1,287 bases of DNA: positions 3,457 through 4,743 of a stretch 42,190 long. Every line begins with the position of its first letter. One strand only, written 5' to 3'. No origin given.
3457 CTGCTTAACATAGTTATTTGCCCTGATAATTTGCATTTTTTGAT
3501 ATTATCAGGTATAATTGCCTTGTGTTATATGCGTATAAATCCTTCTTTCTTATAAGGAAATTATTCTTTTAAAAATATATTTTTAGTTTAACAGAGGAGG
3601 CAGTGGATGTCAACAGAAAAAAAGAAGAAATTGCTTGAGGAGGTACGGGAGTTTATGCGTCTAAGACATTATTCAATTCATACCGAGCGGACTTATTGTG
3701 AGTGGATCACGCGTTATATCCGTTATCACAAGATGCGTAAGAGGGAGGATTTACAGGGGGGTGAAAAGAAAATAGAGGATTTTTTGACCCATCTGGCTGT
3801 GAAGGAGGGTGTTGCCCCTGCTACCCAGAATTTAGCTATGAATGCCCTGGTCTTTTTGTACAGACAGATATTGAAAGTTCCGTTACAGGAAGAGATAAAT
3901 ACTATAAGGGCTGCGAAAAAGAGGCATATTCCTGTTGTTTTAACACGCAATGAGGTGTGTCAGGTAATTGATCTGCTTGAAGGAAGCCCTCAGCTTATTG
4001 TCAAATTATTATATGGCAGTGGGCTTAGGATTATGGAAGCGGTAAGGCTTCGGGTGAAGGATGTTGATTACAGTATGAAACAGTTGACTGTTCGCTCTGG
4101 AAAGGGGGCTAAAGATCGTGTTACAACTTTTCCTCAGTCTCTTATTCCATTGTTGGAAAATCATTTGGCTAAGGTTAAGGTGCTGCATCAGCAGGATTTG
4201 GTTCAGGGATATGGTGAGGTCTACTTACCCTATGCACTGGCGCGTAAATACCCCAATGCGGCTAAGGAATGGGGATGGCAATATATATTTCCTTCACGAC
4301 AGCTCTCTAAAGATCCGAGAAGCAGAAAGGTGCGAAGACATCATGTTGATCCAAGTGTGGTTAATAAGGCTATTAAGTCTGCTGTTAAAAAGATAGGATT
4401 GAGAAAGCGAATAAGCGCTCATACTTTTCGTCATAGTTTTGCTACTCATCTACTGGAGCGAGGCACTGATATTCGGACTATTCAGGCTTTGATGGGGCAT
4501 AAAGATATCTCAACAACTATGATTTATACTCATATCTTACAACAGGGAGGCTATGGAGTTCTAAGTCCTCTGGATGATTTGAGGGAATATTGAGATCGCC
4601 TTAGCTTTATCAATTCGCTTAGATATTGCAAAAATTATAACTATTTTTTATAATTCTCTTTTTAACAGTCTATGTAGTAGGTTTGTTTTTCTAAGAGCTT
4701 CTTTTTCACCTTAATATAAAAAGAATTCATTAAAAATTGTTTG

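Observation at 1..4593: Intact chromosomal integron whose cassette array continues past the window edge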

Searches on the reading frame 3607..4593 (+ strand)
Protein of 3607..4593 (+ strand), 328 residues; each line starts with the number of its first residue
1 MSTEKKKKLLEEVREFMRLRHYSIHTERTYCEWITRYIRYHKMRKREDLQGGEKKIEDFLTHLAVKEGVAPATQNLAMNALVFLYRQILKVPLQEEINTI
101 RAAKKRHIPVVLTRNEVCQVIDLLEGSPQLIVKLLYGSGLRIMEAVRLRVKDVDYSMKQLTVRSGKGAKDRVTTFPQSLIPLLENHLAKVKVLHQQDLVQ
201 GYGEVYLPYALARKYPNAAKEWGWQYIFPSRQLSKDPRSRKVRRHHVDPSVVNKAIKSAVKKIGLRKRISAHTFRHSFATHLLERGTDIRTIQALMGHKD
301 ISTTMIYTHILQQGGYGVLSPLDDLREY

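Call 3: search_protein_families(library=pfam, proteins=[window:3607-4593:+], max_evalue=0.01)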
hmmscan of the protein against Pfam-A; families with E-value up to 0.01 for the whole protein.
window:3607-4593:+ (328 aa): 4 families
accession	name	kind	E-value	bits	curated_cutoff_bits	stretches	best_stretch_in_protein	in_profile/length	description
PF00589.27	Phage_integrase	-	8.8e-38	130.2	27.1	1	112-311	3-169/172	Phage integrase family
PF13495.12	Phage_int_SAM_4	-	5.4e-25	88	27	1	9-94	1-84/85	Phage integrase, N-terminal SAM-like domain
PF16795.10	Phage_integr_3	-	0.00013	22.4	27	0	241-303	84-139/161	Archaeal phage integrase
PF02899.23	Phage_int_SAM_1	-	0.0068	17.1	22.3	0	19-86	11-77/83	Phage integrase, N-terminal SAM-like domain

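Call 5: search_protein_families(library=ncbifam, proteins=[window:3607-4593:+], max_evalue=0.01)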
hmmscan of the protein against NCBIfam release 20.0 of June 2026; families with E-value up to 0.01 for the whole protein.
window:3607-4593:+ (328 aa): 13 families
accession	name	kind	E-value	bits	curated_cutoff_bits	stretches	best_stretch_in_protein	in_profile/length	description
TIGR02249.1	integrase_gron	subfamily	1.3e-134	448.5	265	1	9-325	1-315/315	integron integrase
NF011946.0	PRK15417.1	equivalog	3.9e-88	295.8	435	1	7-325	14-330/337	integron integrase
NF040815.2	recomb_XerA_Arch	equivalog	9.5e-50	169.6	220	2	15-191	5-176/263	site-specific tyrosine recombinase/integron integrase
TIGR02224.1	recomb_XerC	equivalog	2.8e-42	145.1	335.15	2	243-312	210-279/295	tyrosine recombinase XerC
TIGR02225.1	recomb_XerD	equivalog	6.9e-41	140.5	329.6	2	244-312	208-276/290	site-specific tyrosine recombinase XerD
NF001399.0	PRK00283.1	subfamily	5.6e-40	137.4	279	1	9-313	8-286/300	tyrosine recombinase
NF002331.0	PRK01287.1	subfamily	2.5e-29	102.4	371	2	247-310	248-312/365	site-specific tyrosine recombinase XerC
NF003462.0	PRK05084.1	equivalog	1.4e-16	60.2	267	2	253-313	285-347/360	tyrosine recombinase XerS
NF007370.0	PRK09870.1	subfamily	6.7e-10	38.9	221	1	253-317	122-186/200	tyrosine-type DNA invertase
NF007371.0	PRK09871.1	subfamily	1e-08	35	222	1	253-308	117-172/198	tyrosine-type DNA invertase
NF040693.1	recomb_GmtY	equivalog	1.3e-08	34.5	340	1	253-309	371-431/441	gamma-mobile-trio recombinase GmtY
NF002685.0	PRK02436.1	equivalog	1.5e-07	31.5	178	1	104-195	92-179/245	site-specific tyrosine recombinase XerD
NF041502.1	integrase_1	equivalog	0.0001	21.2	350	1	244-311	287-361/484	site-specific integrase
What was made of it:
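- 3607..4593 (+): intI, integron integrase, 328 aa, full length, with a GAGGAGG ribosome-binding site upstream. TIGR02249 scores 448.5 bits (cutoff 265), while XerC/XerD models score 145/140 bits (cutoffs 335/330) (call 5).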

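Call 12: find_encoding_contigs(protein=window:3607-4593:+, flank=10000, max_places=10)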
Protein window:3607-4593:+ (328 aa): 1 contig read that carries it; 1 place shown.
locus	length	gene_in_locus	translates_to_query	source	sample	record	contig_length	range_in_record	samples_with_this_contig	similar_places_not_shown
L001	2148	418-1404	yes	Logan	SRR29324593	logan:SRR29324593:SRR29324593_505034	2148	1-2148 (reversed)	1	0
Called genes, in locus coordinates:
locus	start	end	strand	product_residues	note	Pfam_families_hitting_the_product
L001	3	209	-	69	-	?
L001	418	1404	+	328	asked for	PF13495:Phage_int_SAM_4, PF00589:Phage_integrase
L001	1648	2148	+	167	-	?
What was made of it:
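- Tried and rejected: The IntI look-up gave only a 2.1-kb contig lying inside the window (call 12).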

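Call 13: find_homologous_proteins(query=window:3607-4593:+, max_evalue=1e-30)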
Query window:3607-4593:+ (328 aa): 7988 proteins with E <= 1e-30 among 8000 candidates; the best 120 are listed.
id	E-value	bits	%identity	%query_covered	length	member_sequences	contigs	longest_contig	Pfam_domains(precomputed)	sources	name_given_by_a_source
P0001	8.1e-215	730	100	100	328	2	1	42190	PF13495.13,PF00589.28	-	-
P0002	4.7e-180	616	82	99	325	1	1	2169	PF13495.13,PF00589.28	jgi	-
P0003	4.6e-179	613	82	99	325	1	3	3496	PF13495.13,PF00589.28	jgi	jgi:integron integrase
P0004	1.6e-178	611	82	99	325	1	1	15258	PF13495.13,PF00589.28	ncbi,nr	ncbi:MAG: integron integrase [SAR324 cluster bacterium]|nr:integron integrase [SAR324 cluster bacter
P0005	1.9e-178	611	82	99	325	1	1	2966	PF13495.13,PF00589.28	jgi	-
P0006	3.5e-178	610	82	99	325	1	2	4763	PF13495.13,PF00589.28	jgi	-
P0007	9.5e-178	608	82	99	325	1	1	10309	PF13495.13,PF00589.28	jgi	jgi:integron integrase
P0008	2.0e-177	607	81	99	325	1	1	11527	PF13495.13,PF00589.28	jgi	-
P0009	1.2e-176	605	83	97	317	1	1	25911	PF13495.13,PF00589.28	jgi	-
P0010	1.6e-176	604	83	97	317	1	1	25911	PF13495.13,PF00589.28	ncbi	-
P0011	1.0e-175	602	81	99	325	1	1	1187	PF13495.13,PF00589.28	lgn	-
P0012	1.1e-174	598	79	99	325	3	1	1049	PF13495.13,PF00589.28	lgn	-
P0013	6.7e-174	596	81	99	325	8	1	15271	PF13495.13,PF00589.28,PF16795.11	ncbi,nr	ncbi:MAG: integron integrase [Actinobacteria bacterium]|nr:integron integrase [Actinomycetota bacter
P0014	3.1e-172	590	78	99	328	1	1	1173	PF13495.13,PF00589.28,PF16795.11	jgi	jgi:integron integrase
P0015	3.3e-172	590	78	99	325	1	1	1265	PF13495.13,PF00589.28,PF16795.11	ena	-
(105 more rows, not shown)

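Call 17: search_solved_structures(query=window:3607-4593:+, max_evalue=1e-10, show_alignments=2)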
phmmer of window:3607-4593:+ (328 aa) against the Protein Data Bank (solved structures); distinct sequences matched with E-value up to 1e-10: 6.
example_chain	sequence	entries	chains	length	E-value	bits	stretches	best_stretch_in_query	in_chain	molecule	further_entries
2a3v_A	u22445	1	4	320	4.9e-98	331.8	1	9-323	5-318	site-specific recombinase IntI4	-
4a8e_A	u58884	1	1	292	3.1e-30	109.1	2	9-187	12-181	PROBABLE TYROSINE RECOMBINASE XERC-LIKE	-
5hxy_A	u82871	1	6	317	1.2e-29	107.1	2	243-311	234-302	Tyrosine recombinase XerA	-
1a0p_A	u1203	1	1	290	5.1e-18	69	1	267-311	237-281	SITE-SPECIFIC RECOMBINASE XERD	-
5dcf_A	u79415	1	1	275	7.8e-18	68.4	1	266-311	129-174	Tyrosine recombinase XerD,DNA translocase FtsK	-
9i5v_14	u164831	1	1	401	1.4e-16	64.3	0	250-311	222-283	Ribosome-associated translation inhibitor RaiA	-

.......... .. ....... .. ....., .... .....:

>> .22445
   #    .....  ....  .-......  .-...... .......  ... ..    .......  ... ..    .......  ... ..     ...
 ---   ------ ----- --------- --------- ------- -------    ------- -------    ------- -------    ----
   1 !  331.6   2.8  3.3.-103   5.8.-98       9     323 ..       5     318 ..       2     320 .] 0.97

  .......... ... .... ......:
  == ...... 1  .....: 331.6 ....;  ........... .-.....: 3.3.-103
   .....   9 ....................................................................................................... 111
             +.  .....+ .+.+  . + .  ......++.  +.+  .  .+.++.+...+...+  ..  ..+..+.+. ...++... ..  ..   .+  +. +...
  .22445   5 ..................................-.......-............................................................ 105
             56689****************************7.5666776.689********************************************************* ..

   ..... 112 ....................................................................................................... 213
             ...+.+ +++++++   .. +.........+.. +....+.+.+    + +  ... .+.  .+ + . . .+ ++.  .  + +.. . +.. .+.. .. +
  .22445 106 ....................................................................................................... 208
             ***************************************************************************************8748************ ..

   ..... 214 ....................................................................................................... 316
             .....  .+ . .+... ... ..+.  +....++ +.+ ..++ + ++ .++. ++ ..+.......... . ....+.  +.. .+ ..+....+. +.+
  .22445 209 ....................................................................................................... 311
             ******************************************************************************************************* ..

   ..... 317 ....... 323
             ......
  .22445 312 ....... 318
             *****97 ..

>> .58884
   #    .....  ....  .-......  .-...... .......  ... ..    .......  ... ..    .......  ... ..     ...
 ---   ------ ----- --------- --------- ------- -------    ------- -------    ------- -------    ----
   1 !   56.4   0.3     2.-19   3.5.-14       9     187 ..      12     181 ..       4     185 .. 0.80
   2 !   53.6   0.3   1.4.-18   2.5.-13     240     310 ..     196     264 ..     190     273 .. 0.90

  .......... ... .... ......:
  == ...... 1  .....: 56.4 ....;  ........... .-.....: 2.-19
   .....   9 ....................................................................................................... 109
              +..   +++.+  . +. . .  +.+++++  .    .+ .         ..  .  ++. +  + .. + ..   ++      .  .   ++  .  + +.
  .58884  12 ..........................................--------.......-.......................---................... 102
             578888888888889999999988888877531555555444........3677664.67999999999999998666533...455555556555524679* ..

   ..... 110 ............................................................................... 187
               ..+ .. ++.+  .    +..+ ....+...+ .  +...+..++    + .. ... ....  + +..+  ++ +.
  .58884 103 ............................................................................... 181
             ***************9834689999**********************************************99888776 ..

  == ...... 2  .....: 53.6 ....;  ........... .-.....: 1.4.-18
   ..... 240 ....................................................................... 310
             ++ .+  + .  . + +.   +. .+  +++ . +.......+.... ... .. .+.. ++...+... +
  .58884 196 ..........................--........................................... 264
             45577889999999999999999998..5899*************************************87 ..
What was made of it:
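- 3607..4593 (+): Xer-like chains align only to 9-187 and 240-311, skipping the IntI insertion (call 17).
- On Integron (complete: intI + attI + attC array): A continuous alignment with IntI4/2A3V runs across residues 188-239, which XerC-like 4A8E and XerA 5HXY alignments skip (call 17). Read from the alignment in call 17: GSGLR (R141), SGKG (K166), HTFRHS, GHKD and IYTH are conserved.
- On XerC/XerD chromosome-dimer resolvases: The insertion is present (call 17).
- Closest known: Chromosomal. Same: IntI aligns end to end with IntI4 at E 4.9e-98, extra domain included (call 17). intI is divergent from the array. attC hairpins follow the ORFs.
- The catalytic R141, K166, H-x-x-R, H and Y, and the W and P...RRHH positions of the extra domain, are readable in that alignment (call 17). 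XerC/XerD/XerA models score far below cutoff, and the IntI-specific insertion is present (calls 5, 17).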

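Call 18: find_related_loci(query=window:3607-4593:+, collection=genome_contigs, flank=8000)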
Query window:3607-4593:+ (328 aa) in genome_contigs; peptide patterns used: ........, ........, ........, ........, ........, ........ (x = any residue, [..] = any of these).
134 stretches matched a pattern; 48 encode a relative of the query (tblastn E <= 1e-3); 48 distinct loci.
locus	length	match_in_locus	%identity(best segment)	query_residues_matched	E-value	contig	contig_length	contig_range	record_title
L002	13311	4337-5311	83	1-325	0e+0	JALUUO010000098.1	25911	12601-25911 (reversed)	MAG: Nitrospirae bacterium isolate 128-326_metabat1_scaf2bin.025 128-326_scaffold_676_c1, whole genome shotgun sequence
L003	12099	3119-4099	81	1-327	0e+0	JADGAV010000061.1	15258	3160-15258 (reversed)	MAG: SAR324 cluster bacterium isolate nPCRbin7 nPCR_bin7_NODE_454_length_15258_cov_38.769914, whole genome shotgun seque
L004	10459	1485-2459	81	1-325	0e+0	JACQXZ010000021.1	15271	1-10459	MAG: Actinomycetota bacterium isolate NC_groundwater_1528_Pr4_S-0.65um_37_9 SR1-18-Sp65_coassembly_scaffold_2904, whole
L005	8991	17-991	80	1-325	0e+0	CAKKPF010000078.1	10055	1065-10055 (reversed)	Candidatus Brocadiaceae bacterium isolate Hainich-H41-bin245-1 genome assembly, contig: H41-bin245_1_Hain_H41_02um_R2_59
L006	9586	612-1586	77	1-325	7e-176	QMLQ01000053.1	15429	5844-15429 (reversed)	MAG: Deltaproteobacteria bacterium isolate B46_G9 B46_Guay9_scaffold_03212, whole genome shotgun sequence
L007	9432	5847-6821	70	1-325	4e-164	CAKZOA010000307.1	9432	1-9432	MAG TPA_asm: uncultured Desulfobulbaceae bacterium isolate SRR4030105_bin.54_CONCOCT_v1.1_MAG genome assembly, contig: E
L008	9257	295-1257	71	5-325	3e-159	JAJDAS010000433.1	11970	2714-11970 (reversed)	MAG: Nitrospinia bacterium isolate OFTM173 OFTM173_432, whole genome shotgun sequence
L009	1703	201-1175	63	2-325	5e-154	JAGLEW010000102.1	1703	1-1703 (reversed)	MAG: Methylococcales bacterium isolate SW_4_9 ROV167.bin.9.fa_102, whole genome shotgun sequence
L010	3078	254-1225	64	1-327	1e-147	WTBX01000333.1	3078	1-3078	MAG: Methylococcaceae bacterium isolate GLR68 c_000000264826, whole genome shotgun sequence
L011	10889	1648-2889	67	1-325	6e-140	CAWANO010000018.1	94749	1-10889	MAG: uncultured delta proteobacterium isolate MFD03804.bin.1.2 genome assembly, contig: contig_73439, whole genome shotg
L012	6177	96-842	75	1-249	2e-132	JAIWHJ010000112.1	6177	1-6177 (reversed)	MAG: Promethearchaeota archaeon isolate JL_US_07_7 NODE_3471_length_6177_cov_0.295207, whole genome shotgun sequence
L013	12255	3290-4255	56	2-325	1e-126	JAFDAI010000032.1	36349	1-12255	MAG: Deltaproteobacteria bacterium isolate AB_1215_Bin_93 AB_1215_Bin_93_scaffold_1169, whole genome shotgun sequence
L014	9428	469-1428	55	2-323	5e-119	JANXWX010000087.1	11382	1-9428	MAG: Nitrosomonadales bacterium isolate GL140_2_metabat_302 GL140_2_k141_32923, whole genome shotgun sequence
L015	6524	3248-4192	56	7-323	3e-118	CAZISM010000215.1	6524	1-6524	MAG TPA_asm: uncultured Cytophagia bacterium isolate binchicken_co66_257 genome assembly, contig: NODE_16921_length_6524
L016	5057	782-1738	55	7-327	4e-118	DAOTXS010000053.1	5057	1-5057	MAG TPA_asm: Anaerolineae bacterium isolate H21_272 k133_1523130, whole genome shotgun sequence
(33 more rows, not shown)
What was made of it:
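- IntI relatives at 70-83% identity occur in genomes labelled Nitrospirae, SAR324, Actinomycetota, Brocadiaceae, Deltaproteobacteria, Nitrospinia, Planctomycetes and Promethearchaeota (call 18).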
